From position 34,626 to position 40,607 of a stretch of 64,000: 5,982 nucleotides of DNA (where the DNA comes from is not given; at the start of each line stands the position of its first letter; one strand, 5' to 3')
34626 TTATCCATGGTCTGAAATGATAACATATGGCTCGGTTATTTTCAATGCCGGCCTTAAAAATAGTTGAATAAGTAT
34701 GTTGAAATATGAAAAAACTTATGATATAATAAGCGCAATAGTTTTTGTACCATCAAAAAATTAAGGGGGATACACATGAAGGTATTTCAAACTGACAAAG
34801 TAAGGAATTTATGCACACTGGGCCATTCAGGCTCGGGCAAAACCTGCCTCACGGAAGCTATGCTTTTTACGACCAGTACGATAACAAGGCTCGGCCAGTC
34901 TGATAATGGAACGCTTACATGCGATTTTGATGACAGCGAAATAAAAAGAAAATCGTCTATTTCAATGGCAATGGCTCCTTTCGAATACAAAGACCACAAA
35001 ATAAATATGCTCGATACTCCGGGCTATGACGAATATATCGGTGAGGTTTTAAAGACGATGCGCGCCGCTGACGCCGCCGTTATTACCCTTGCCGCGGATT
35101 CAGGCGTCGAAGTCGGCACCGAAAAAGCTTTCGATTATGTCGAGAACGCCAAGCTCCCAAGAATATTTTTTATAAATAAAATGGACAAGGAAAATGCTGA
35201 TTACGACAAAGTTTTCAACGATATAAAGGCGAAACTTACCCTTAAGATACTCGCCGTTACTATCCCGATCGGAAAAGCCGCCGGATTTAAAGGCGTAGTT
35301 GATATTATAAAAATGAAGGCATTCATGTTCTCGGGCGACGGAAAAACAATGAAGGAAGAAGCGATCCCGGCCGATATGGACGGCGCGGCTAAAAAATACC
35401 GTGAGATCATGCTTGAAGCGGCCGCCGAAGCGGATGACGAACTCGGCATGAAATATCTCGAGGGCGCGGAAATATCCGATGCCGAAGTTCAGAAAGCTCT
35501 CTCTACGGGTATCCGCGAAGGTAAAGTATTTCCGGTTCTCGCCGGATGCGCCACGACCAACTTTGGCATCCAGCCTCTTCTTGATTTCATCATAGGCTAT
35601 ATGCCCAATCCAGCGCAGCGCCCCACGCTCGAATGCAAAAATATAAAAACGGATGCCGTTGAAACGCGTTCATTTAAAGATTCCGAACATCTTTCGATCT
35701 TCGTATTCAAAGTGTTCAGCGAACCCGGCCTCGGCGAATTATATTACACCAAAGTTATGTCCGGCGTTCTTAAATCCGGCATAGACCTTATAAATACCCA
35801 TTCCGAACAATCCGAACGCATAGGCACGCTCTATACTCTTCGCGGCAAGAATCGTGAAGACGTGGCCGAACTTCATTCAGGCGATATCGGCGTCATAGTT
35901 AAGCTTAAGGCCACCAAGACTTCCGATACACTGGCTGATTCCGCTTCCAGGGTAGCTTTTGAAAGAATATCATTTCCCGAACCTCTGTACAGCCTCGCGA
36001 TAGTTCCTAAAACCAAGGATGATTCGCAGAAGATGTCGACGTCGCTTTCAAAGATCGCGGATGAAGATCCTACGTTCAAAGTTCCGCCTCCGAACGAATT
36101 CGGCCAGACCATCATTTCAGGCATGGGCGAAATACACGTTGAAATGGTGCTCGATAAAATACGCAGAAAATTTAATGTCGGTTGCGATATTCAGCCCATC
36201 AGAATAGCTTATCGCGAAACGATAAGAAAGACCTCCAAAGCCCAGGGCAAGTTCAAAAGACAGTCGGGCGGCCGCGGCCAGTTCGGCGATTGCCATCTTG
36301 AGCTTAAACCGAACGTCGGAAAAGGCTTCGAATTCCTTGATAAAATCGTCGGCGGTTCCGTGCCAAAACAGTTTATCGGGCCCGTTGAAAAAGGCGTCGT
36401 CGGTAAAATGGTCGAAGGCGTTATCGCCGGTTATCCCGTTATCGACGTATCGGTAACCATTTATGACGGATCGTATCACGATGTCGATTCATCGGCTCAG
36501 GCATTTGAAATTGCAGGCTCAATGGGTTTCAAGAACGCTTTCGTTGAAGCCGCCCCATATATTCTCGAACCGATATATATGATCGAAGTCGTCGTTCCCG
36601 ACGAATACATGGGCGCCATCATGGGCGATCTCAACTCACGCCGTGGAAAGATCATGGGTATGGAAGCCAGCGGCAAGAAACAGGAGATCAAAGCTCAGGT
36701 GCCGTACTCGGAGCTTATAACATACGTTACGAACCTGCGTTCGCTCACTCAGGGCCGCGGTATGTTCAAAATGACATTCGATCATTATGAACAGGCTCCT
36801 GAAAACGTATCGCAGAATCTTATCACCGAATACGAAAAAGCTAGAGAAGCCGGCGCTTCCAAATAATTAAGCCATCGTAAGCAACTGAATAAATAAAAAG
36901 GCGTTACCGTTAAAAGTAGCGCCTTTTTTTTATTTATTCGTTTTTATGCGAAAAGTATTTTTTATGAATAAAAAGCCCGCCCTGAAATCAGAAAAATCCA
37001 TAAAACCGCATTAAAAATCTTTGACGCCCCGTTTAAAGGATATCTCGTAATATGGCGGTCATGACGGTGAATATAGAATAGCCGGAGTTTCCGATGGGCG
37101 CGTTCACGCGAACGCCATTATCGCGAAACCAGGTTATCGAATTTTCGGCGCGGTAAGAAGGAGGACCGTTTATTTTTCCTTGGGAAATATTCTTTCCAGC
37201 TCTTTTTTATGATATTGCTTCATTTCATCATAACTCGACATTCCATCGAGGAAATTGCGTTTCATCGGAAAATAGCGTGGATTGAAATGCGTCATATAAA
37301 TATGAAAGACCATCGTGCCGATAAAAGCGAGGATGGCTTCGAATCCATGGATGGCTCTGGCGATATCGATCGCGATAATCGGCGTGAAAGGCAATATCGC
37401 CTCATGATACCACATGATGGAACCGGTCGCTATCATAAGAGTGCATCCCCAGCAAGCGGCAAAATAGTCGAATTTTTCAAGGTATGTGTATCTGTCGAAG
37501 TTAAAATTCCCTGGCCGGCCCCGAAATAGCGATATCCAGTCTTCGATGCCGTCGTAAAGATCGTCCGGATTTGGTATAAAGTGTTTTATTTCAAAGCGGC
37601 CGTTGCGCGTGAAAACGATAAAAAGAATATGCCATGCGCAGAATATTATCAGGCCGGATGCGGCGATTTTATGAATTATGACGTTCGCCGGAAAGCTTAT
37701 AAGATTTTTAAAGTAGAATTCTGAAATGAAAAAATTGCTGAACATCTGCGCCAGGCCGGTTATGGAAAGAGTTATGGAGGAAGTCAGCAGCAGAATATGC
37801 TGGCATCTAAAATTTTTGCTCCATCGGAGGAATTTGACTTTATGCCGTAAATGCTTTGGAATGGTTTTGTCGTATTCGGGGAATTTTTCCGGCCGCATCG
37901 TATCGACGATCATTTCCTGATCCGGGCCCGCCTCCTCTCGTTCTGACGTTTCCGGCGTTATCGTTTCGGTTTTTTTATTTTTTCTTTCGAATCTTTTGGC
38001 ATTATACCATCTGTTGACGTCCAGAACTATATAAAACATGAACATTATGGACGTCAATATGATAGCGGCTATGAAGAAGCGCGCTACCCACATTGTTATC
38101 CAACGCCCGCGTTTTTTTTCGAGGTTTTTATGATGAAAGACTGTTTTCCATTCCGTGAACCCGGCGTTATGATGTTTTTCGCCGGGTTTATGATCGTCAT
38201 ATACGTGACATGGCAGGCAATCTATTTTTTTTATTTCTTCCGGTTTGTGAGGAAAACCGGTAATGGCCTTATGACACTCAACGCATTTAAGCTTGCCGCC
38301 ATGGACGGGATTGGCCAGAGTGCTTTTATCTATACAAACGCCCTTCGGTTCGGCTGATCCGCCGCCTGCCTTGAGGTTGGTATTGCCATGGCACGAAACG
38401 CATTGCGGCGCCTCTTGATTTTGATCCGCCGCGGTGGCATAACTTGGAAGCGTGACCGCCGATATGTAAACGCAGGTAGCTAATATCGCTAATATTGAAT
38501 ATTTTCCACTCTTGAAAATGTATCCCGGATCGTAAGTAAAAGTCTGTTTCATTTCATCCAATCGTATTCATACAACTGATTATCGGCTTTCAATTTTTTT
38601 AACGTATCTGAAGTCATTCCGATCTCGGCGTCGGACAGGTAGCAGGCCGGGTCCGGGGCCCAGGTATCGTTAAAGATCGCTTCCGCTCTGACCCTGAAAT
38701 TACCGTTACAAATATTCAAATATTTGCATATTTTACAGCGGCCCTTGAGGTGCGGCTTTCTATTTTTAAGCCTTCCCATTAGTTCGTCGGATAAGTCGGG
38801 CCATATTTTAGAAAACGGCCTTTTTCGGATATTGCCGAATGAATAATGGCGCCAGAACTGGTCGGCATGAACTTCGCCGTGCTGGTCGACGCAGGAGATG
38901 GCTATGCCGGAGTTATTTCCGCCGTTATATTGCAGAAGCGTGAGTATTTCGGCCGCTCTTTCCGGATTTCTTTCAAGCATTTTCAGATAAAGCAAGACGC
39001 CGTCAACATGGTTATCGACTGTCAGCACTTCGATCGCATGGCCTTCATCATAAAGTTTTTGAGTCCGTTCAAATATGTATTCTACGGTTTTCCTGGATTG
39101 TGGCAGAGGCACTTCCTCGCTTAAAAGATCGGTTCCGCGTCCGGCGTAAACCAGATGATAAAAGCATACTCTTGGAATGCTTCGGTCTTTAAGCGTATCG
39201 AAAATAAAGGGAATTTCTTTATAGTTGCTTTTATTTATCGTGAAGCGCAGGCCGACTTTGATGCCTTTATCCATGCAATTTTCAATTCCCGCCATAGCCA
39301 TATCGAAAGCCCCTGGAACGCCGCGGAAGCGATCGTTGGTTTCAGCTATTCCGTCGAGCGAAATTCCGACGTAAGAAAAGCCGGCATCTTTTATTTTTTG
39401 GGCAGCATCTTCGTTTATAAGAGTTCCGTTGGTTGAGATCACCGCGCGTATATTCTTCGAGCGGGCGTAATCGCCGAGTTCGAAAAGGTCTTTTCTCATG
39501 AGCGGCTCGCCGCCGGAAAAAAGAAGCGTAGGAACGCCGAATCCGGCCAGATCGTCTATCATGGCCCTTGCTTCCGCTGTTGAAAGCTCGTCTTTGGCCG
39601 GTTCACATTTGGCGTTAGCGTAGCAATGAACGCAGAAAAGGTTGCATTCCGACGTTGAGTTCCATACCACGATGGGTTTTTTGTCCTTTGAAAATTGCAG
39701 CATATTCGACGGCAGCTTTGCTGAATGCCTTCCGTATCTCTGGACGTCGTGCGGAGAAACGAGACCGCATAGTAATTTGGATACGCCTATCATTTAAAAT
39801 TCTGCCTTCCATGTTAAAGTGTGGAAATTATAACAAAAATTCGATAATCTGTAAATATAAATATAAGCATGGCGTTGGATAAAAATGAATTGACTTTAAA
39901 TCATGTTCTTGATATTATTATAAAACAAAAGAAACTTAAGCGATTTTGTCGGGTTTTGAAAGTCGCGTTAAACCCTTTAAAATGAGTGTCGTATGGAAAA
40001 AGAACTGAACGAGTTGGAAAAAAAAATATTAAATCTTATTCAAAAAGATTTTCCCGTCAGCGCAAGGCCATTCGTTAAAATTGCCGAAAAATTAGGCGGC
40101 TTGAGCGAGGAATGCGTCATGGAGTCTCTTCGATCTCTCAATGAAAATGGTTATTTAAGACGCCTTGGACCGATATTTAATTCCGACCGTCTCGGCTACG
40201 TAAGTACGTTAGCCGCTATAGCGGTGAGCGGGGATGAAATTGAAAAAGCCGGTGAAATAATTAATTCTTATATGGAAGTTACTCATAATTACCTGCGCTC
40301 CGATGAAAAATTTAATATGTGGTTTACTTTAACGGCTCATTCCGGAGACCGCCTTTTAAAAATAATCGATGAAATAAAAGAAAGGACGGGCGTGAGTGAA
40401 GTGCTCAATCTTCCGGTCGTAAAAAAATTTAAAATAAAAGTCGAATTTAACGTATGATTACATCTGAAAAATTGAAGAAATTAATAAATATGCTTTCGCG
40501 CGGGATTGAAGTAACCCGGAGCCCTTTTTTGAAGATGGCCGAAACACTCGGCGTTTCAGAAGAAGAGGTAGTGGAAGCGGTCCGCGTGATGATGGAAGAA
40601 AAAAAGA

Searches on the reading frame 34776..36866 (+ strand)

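Call 27: search_protein_families(library=ncbifam, proteins=[window:34776-36866:+], max_evalue=1e-20)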
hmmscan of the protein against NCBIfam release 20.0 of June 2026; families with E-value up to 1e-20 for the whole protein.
window:34776-36866:+ (696 aa): 18 families
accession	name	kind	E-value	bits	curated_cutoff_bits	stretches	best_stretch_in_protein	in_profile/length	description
NF009381.0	PRK12740.1-5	subfamily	3.2e-266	885.2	583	1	1-690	1-689/692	elongation factor G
TIGR00484.1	EF-G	equivalog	3.9e-210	699.5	659.4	1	4-685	5-688/691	elongation factor G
NF058620.1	EFG2_Bacteroid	exception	2e-186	621.5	1000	2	1-513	1-508/717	elongation factor G2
NF009891.0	PRK13351.1-1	equivalog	4e-185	617.3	597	1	2-688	2-679/681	elongation factor G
NF009377.1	PRK12740.1-1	equivalog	4e-171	570.9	890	1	5-682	9-698/700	elongation factor G-like protein EF-G2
NF009379.0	PRK12740.1-3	equivalog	1.2e-156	523.1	513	1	6-687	5-671/674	elongation factor G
NF012153.1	tet_protect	equivalog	2.7e-95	319.9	775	1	11-669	2-612/614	tetracycline resistance ribosomal protection protein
TIGR00490.1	aEF-2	equivalog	9e-66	222.4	738.45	2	268-488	246-474/720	elongation factor EF-2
NF000120.3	47473_otr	exception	5.7e-64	216.8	900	1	11-664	4-606/608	tetracycline resistance ribosomal protection protein Otr(A)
NF033148.1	tet_protect_M_W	exception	1.2e-59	202.3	1100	2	8-159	2-153/639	TetM/TetW/TetO/TetS family tetracycline resistance ribosomal protection protein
NF001964.0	PRK00741.1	equivalog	2.9e-57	194.3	473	1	6-488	9-479/529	peptide chain release factor 3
NF012154.0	tet_protect_Q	exception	2.6e-51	174.7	1425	2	211-682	175-622/638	tetracycline resistance ribosomal protection protein Tet(Q)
NF009892.0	PRK13351.1-3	equivalog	1.7e-50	172.1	640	1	217-665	183-608/623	elongation factor G-like protein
NF012155.1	tet_protect_M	exception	2.8e-49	167.9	1420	1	8-159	2-153/639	tetracycline resistance ribosomal protection protein Tet(M)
TIGR00503.1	prfC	equivalog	2.3e-46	158.3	466.95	1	6-496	8-486/527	peptide chain release factor 3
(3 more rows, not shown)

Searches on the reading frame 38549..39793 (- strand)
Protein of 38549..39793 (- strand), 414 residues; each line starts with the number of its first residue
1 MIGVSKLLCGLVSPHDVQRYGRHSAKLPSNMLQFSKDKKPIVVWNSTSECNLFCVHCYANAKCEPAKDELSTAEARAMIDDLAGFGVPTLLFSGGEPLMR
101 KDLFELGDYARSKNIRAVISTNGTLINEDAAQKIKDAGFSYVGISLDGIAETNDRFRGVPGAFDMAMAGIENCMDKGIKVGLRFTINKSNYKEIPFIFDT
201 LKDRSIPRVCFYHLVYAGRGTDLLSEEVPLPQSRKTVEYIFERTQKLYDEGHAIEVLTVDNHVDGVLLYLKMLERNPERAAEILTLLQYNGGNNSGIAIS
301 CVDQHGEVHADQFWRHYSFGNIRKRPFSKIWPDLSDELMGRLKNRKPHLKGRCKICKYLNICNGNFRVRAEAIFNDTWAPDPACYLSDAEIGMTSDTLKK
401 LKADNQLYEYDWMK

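Call 27: search_protein_families(library=ncbifam, proteins=[window:38549-39793:-], max_evalue=1e-20)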
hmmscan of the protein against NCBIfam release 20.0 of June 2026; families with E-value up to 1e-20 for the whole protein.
window:38549-39793:- (414 aa): 23 families
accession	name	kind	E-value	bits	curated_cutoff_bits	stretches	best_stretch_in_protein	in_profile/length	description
TIGR04546.1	rSAM_ahbC_deAc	equivalog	9.8e-193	640.2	650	1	2-391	1-390/390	12,18-didecarboxysiroheme deacetylase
TIGR04054.1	rSAM_NirJ1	equivalog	4.5e-161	535.8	650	1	2-391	1-387/387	putative heme d1 biosynthesis radical SAM protein NirJ1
TIGR04347.1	pseudo_SAM_Halo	equivalog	3.3e-128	428.3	525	1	2-391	1-390/390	TIGR04347 family pseudo-SAM/SPASM protein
TIGR04051.1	rSAM_NirJ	equivalog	3.6e-120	401.2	515.45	1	39-392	1-354/354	heme d1 biosynthesis radical SAM protein NirJ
TIGR04545.1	rSAM_ahbD_hemeb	equivalog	2.3e-66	224.5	500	1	41-385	1-336/339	heme b synthase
TIGR04055.1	rSAM_NirJ2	equivalog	1.3e-60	205.6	500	1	41-246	1-206/326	putative heme d1 biosynthesis radical SAM protein NirJ2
TIGR04053.2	TIGR04053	equivalog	8.4e-60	202.9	395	1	38-385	5-363/366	TIGR04053 family radical SAM/SPASM domain-containing protein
TIGR03962.1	mycofact_rSAM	equivalog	7.7e-40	137.1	265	1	40-386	11-333/339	mycofactocin radical SAM maturase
TIGR04303.1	GeoRSP_rSAM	equivalog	1.9e-36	126.3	400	1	42-220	7-183/325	GeoRSP system radical SAM/SPASM protein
TIGR04103.1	rSAM_nif11_3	equivalog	6.3e-33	114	725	1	42-385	7-343/412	nif11-class peptide radical SAM maturase 3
TIGR03913.1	rad_SAM_trio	equivalog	2.8e-30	105.1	591.75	1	42-372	21-341/477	GDL motif peptide-associated radical SAM/SPASM maturase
NF045574.1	sacti_mat_StsB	exception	1.8e-29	102.9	625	1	34-212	90-267/466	StsB family radical SAM/SPASM domain sactipeptide maturase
TIGR04133.1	rSAM_w_lipo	hypoth_equivalog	2.1e-29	102.6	425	1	40-365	24-330/350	TIGR04133 family radical SAM/SPASM protein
TIGR04340.1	rSAM_ACGX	hypoth_equivalog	9.9e-29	100.6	400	1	44-385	7-338/341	radical SAM/SPASM domain protein, ACGX system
TIGR04251.1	SCM_rSAM_ScmF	equivalog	6.6e-28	98.1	400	1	46-224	10-192/353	SynChlorMet cassette radical SAM/SPASM protein ScmF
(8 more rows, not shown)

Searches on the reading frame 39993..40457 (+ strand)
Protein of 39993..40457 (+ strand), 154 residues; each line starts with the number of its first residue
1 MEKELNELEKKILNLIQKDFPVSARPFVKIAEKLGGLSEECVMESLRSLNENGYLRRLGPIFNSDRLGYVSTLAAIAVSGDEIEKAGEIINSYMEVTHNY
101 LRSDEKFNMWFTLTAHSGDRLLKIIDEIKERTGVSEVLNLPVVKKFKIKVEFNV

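Call 27: search_protein_families(library=ncbifam, proteins=[window:39993-40457:+], max_evalue=1e-20)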
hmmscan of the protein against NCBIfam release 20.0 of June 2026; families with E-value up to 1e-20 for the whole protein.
window:39993-40457:+ (154 aa): 2 families
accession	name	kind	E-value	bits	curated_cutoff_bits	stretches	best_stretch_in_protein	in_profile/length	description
NF040708.3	Siroheme_Dcarb_AhbA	equivalog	7.9e-45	152.2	140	1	9-154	1-144/144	siroheme decarboxylase subunit alpha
NF040707.3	Siroheme_Dcarb_AhbB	equivalog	1.8e-21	76.4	125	1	12-147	1-140/146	siroheme decarboxylase subunit beta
